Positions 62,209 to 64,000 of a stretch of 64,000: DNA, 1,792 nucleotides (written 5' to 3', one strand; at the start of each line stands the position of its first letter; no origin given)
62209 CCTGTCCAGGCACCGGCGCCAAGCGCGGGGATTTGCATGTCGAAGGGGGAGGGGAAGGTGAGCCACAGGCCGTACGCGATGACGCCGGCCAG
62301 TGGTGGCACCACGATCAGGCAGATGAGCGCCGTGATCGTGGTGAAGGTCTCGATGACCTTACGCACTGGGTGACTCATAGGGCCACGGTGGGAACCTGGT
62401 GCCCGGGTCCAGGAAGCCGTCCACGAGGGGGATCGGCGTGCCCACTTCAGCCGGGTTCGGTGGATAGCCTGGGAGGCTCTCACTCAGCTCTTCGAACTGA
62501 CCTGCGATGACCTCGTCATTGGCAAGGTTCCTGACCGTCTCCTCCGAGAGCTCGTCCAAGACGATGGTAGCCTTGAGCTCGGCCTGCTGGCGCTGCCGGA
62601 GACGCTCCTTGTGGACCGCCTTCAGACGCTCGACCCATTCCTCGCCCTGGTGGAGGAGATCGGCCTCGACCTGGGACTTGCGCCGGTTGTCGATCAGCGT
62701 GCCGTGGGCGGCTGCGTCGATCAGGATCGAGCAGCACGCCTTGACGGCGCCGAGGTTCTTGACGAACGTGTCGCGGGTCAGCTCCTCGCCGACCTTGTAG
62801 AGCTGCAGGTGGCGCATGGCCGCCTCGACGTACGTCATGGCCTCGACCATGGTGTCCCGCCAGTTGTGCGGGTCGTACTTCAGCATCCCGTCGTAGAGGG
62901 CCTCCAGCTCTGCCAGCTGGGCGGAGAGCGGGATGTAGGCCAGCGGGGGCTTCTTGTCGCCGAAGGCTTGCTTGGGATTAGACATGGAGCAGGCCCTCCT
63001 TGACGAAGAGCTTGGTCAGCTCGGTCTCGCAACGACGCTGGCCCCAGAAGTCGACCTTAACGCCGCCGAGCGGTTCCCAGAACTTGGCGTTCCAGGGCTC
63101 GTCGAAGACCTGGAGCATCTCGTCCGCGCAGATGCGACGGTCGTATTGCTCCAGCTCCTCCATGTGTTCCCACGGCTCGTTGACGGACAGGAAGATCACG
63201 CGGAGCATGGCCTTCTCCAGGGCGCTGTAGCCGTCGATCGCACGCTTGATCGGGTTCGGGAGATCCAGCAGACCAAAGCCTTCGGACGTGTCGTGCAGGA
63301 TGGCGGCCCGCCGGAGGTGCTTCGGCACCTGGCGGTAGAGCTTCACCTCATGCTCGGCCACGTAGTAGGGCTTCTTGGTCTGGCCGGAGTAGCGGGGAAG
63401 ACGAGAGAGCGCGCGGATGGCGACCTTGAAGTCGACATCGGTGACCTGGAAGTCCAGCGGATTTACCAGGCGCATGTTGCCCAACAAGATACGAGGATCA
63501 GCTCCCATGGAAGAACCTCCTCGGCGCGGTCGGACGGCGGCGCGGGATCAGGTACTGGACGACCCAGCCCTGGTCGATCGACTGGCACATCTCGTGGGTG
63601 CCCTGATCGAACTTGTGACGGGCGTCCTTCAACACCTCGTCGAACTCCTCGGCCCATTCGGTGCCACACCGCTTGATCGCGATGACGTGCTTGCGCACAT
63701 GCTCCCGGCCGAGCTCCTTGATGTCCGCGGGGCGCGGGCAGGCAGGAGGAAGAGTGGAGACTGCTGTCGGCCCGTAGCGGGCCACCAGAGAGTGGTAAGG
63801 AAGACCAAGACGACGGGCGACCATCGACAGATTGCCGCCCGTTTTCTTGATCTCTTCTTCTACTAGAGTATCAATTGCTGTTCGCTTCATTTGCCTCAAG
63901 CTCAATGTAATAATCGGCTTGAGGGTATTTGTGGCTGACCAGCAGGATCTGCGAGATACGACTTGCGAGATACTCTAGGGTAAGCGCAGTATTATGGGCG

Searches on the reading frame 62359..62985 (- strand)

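Call 28: search_protein_families(library=pfam, proteins=[window:62359-62985:-], max_evalue=0.01)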
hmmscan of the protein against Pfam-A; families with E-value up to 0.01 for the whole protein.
window:62359-62985:- (208 aa): 2 families
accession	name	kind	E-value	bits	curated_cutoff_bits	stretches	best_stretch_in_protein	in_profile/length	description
PF18909.5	dGTP_diPhyd_N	-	1.6e-20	73.4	27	1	2-101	1-99/99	dATP/dGTP diphosphohydrolase, N-terminal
PF15645.12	Tox-PLDMTX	-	0.0087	16.6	26.1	0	87-158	56-123/142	Dermonecrotoxin of the Papain-like fold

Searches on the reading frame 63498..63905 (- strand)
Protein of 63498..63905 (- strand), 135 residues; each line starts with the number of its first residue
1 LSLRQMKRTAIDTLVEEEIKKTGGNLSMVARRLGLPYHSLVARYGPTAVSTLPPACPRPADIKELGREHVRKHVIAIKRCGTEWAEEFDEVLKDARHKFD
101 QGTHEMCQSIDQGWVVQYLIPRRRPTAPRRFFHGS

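Call 29: search_protein_families(library=pfam, proteins=[window:63498-63905:-], max_evalue=0.01)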
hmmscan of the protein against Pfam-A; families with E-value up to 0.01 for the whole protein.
window:63498-63905:- (135 aa): 1 family
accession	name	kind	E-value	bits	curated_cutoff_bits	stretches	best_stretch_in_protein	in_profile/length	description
PF02954.25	HTH_8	-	0.0053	16.9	22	0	19-41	14-36/42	Bacterial regulatory protein, Fis family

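Call 107: search_protein_families(library=ncbifam, proteins=[window:63498-63905:-], max_evalue=0.01)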
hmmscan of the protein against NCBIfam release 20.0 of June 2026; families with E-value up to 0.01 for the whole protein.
window:63498-63905:- (135 aa): 0 families
